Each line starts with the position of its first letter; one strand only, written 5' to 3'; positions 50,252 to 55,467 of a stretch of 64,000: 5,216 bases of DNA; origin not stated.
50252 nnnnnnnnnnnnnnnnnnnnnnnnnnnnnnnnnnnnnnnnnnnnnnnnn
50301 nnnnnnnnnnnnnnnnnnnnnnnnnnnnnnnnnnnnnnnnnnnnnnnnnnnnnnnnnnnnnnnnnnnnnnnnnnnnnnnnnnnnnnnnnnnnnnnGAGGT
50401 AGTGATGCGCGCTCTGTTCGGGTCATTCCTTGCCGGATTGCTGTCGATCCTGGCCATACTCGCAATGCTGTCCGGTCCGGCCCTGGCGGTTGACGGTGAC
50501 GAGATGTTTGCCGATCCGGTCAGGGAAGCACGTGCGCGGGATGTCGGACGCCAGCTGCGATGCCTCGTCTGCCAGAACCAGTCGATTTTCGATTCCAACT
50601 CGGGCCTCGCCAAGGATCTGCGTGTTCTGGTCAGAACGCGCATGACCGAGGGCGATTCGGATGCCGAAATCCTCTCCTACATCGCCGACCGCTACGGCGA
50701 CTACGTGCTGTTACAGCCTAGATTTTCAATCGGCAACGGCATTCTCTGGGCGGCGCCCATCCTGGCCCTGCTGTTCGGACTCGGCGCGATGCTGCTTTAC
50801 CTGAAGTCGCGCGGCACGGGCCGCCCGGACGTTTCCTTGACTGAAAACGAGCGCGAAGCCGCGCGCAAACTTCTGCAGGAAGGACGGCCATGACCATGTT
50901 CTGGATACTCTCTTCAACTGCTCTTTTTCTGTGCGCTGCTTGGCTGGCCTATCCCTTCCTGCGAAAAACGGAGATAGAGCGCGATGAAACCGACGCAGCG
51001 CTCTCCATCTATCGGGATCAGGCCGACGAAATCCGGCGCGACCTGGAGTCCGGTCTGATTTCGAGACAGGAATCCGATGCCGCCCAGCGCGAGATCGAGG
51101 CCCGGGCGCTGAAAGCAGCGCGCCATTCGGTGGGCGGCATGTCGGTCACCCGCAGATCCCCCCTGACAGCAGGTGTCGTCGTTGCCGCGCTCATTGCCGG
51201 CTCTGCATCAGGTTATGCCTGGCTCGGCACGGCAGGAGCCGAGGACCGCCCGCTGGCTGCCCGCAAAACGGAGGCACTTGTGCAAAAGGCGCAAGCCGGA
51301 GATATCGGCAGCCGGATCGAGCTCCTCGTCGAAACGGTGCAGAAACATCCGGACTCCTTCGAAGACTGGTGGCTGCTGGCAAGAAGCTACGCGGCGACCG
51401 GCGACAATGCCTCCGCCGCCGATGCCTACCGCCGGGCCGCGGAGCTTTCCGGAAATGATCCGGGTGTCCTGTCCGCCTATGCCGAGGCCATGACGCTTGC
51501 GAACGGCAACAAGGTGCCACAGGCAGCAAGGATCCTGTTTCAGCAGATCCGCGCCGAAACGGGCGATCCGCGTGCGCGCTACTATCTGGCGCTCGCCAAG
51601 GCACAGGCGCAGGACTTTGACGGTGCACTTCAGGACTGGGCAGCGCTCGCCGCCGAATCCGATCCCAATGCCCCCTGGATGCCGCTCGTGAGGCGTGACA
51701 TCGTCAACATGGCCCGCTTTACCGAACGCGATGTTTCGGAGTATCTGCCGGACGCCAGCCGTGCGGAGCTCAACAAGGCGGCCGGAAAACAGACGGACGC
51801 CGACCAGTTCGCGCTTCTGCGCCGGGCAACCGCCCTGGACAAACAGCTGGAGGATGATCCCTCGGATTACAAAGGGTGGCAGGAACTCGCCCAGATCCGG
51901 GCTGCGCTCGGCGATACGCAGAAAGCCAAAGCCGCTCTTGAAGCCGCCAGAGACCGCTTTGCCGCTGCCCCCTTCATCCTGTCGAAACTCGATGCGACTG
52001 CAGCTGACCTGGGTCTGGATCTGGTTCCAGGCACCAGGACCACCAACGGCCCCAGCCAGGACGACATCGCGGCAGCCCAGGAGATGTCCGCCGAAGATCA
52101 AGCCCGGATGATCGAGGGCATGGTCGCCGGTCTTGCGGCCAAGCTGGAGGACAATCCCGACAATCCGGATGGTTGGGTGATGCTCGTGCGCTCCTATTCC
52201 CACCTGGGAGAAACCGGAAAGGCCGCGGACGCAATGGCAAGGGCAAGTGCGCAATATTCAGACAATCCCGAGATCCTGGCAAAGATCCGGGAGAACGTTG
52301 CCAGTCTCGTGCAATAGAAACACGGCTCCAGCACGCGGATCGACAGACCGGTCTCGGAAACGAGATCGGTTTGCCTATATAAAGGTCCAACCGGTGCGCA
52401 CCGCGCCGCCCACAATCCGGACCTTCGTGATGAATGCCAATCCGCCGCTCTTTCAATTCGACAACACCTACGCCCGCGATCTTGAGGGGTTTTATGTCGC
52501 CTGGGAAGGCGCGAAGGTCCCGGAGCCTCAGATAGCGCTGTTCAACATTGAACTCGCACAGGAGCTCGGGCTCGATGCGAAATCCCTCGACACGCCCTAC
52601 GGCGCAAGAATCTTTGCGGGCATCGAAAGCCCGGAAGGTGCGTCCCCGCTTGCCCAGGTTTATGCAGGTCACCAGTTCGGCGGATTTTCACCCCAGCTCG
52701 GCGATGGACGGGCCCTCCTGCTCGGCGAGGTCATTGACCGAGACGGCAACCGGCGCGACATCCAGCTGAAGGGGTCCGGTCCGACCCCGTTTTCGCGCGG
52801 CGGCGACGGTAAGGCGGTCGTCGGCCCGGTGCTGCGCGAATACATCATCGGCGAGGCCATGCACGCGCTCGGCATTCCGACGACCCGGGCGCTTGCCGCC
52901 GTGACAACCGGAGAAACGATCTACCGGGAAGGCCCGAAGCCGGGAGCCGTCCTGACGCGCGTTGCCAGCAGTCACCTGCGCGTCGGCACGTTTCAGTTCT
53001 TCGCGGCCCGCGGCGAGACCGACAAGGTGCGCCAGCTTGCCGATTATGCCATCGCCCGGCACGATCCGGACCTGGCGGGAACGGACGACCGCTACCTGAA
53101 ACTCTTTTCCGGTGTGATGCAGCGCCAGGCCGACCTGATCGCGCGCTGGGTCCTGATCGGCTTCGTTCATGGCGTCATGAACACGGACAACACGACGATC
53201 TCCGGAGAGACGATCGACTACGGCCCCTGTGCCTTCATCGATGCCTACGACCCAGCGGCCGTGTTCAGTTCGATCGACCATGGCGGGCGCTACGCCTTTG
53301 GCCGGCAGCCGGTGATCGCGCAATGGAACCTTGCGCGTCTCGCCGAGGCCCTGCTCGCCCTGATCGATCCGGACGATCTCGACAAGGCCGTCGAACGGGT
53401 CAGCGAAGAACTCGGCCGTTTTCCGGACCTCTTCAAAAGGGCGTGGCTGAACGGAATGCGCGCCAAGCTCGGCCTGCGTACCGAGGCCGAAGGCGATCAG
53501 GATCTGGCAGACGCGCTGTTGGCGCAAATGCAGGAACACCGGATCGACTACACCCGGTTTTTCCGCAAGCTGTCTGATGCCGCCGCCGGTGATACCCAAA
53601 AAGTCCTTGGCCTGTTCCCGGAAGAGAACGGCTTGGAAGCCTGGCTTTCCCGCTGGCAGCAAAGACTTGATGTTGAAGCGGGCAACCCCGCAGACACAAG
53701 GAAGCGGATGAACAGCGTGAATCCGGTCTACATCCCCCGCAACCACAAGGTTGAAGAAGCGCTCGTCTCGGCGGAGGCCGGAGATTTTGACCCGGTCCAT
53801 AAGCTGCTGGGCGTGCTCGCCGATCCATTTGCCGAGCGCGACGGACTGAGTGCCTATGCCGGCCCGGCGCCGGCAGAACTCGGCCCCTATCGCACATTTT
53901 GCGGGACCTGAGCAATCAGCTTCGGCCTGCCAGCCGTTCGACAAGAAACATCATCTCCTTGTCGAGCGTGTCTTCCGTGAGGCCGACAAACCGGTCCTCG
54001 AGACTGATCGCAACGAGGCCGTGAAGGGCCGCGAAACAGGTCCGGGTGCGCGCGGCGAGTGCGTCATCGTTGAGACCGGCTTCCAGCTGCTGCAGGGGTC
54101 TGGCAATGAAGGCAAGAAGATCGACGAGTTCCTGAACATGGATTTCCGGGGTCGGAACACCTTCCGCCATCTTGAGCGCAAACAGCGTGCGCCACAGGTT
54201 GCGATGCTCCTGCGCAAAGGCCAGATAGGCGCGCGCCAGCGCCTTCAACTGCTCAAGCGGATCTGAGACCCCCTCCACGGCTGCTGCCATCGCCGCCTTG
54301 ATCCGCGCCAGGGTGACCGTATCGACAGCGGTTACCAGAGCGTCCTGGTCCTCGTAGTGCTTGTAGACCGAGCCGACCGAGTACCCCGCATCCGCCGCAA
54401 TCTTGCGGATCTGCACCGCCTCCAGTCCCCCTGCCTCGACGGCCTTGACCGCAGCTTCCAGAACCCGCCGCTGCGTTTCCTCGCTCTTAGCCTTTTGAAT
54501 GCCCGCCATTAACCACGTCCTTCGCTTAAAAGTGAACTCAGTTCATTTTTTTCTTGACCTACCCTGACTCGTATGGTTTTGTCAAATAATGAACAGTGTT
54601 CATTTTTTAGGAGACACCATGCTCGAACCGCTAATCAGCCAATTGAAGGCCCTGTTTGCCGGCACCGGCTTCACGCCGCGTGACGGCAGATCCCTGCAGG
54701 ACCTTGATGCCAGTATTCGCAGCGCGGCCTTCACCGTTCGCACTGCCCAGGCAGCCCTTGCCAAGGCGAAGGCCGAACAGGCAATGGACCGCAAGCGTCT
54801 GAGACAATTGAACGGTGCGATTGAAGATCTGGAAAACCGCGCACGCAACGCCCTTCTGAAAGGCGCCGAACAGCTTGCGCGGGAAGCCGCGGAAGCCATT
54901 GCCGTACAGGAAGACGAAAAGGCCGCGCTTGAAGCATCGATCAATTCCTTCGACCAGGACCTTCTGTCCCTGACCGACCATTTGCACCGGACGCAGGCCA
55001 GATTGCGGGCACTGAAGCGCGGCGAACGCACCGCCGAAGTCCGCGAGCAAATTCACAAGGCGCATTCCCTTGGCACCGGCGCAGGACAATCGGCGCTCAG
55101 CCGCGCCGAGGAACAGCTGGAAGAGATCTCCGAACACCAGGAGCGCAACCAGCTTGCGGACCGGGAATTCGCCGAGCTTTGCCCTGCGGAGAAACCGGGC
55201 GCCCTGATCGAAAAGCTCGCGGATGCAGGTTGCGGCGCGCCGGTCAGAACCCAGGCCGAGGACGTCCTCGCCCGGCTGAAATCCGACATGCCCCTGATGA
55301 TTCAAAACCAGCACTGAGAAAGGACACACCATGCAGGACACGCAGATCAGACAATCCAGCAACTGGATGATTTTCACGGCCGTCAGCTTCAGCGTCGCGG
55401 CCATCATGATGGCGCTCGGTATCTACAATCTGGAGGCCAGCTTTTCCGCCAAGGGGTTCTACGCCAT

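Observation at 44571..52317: Self-contained anaerobic redox module: 12-heme cytochrome, Rap1a-fold partner, FNR-type sensor and private heme lyase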

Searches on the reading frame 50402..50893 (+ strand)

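Call 5: search_protein_families(library=pfam, proteins=[window:50402-50893:+], max_evalue=0.01)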
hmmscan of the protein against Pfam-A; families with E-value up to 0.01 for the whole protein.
window:50402-50893:+ (163 aa): 1 family
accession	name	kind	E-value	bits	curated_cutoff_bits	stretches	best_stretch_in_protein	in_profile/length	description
PF03918.19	CcmH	-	3.3e-45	153.3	25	1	18-158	2-143/143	Cytochrome C biogenesis protein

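Call 6: search_protein_families(library=ncbifam, proteins=[window:50402-50893:+], max_evalue=0.01)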
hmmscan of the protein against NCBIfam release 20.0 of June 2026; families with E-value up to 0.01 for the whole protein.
window:50402-50893:+ (163 aa): 1 family
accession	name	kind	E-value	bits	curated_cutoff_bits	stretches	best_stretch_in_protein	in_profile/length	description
TIGR03147.1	cyt_nit_nrfF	exception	5.2e-25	87.5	159.2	1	15-134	6-123/126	heme lyase NrfEFG subunit NrfF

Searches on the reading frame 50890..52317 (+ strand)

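Call 5: search_protein_families(library=pfam, proteins=[window:50890-52317:+], max_evalue=0.01)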
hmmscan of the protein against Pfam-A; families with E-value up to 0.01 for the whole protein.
window:50890-52317:+ (475 aa): 14 families
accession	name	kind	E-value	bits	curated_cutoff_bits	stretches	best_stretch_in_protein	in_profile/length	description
PF23914.1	TPR_CcmH_CycH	-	3.3e-29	102.2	42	3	149-261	42-155/158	Cytochrome c-type biogenesis protein H TPR domain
PF13428.12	TPR_14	-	7.9e-14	51.2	23.5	2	158-199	2-43/44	Tetratricopeptide repeat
PF13431.12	TPR_17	-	3.3e-11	43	24.4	0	320-347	6-33/34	Tetratricopeptide repeat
PF14559.12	TPR_19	-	3.9e-09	37.1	25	1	417-463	16-62/68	Tetratricopeptide repeat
PF07719.23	TPR_2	-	1e-08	35.1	27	1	158-189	2-33/34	Tetratricopeptide repeat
PF13432.12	TPR_16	-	5.5e-08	33.6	32.7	2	144-191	18-65/65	Tetratricopeptide repeat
PF13181.12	TPR_8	-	6.9e-07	29.4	25.7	0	160-189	4-33/34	Tetratricopeptide repeat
PF13174.12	TPR_6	-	8.5e-05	23.4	26.3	0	161-184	4-27/33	Tetratricopeptide repeat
PF13371.12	TPR_9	-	0.00021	21.7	35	0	323-353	25-55/73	Tetratricopeptide repeat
PF09295.16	ChAPs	-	0.0046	16.4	20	0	145-176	256-287/395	ChAPs (Chs5p-Arf1p-binding proteins)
PF14561.12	TPR_20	-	0.005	17.6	25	0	216-248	11-43/90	Tetratricopeptide repeat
PF13424.12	TPR_12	-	0.0053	17.4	30.1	0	153-186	41-74/77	Tetratricopeptide repeat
PF08424.15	NRDE-2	-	0.0062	16.1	34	0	312-348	2-39/323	NRDE-2, necessary for RNA interference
PF12895.13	ANAPC3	-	0.0079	16.9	27.2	0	146-201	11-66/82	Anaphase-promoting complex, cyclosome, subunit 3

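Call 6: search_protein_families(library=ncbifam, proteins=[window:50890-52317:+], max_evalue=0.01)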
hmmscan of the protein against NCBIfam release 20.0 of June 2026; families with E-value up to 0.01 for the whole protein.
window:50890-52317:+ (475 aa): 9 families
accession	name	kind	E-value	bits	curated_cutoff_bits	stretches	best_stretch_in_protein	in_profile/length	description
TIGR03142.1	cytochro_ccmI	equivalog_domain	3.4e-18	66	29.3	1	3-114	1-116/118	c-type cytochrome biogenesis protein CcmI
NF040959.1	MamA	equivalog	4.2e-11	42.7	200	1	131-251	45-163/204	magnetosome protein MamA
TIGR02917.1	PEP_TPR_lipo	equivalog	5.7e-09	34.4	312.2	1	127-253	164-287/899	XrtA/PEP-CTERM system TPR-repeat protein PrsT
TIGR02521.1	type_IV_pilW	equivalog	3.1e-06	26.9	154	0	140-195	48-103/234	type IV pilus biogenesis/stability protein PilW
NF033920.0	C39_PA2778_fam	equivalog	8.8e-06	25.3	150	1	126-214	159-245/255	PA2778 family cysteine peptidase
NF007692.0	PRK10370.1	equivalog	1.2e-05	25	306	1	87-267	11-192/206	heme lyase NrfEFG subunit NrfG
TIGR02552.1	LcrH_SycD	equivalog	0.00023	20.9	104.8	0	157-220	52-113/136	SycD/LcrH family type III secretion system chaperone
NF052400.1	M48_BAM_BepA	equivalog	0.00087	18.2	570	0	136-212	388-464/483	beta-barrel assembly-enhancing protease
NF047371.1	FlcA_CTERM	equivalog_domain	0.0068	14.9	300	0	313-359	333-379/646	periplasmic flagellar collar protein FlcA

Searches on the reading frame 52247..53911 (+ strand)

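Call 5: search_protein_families(library=pfam, proteins=[window:52247-53911:+], max_evalue=0.01)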
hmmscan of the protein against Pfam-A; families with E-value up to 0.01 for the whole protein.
window:52247-53911:+ (554 aa): 1 family
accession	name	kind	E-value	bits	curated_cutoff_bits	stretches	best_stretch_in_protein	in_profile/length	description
PF02696.19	SelO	-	1.5e-121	406.9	22.8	1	70-522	6-463/466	Protein adenylyltransferase SelO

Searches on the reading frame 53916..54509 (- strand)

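Call 69: search_protein_families(library=pfam, proteins=[window:53916-54509:-], max_evalue=0.00001)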
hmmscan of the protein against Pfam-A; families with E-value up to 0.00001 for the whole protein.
window:53916-54509:- (197 aa): 2 families
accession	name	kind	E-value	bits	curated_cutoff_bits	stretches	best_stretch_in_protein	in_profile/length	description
PF13305.11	TetR_C_33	-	4.9e-14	53.3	26.8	1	88-191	1-101/103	Tetracyclin repressor-like, C-terminal domain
PF00440.29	TetR_N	-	1.2e-09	38.3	24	1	17-62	2-47/47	Bacterial regulatory proteins, tetR family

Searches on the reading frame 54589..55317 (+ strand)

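Call 69: search_protein_families(library=pfam, proteins=[window:54589-55317:+], max_evalue=0.00001)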
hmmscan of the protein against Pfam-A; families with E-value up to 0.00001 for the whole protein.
window:54589-55317:+ (242 aa): 1 family
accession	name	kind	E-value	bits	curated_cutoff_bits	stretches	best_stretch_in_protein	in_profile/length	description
PF04012.17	PspA_IM30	-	1.3e-18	67.9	33.9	1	39-233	28-217/220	PspA/IM30 family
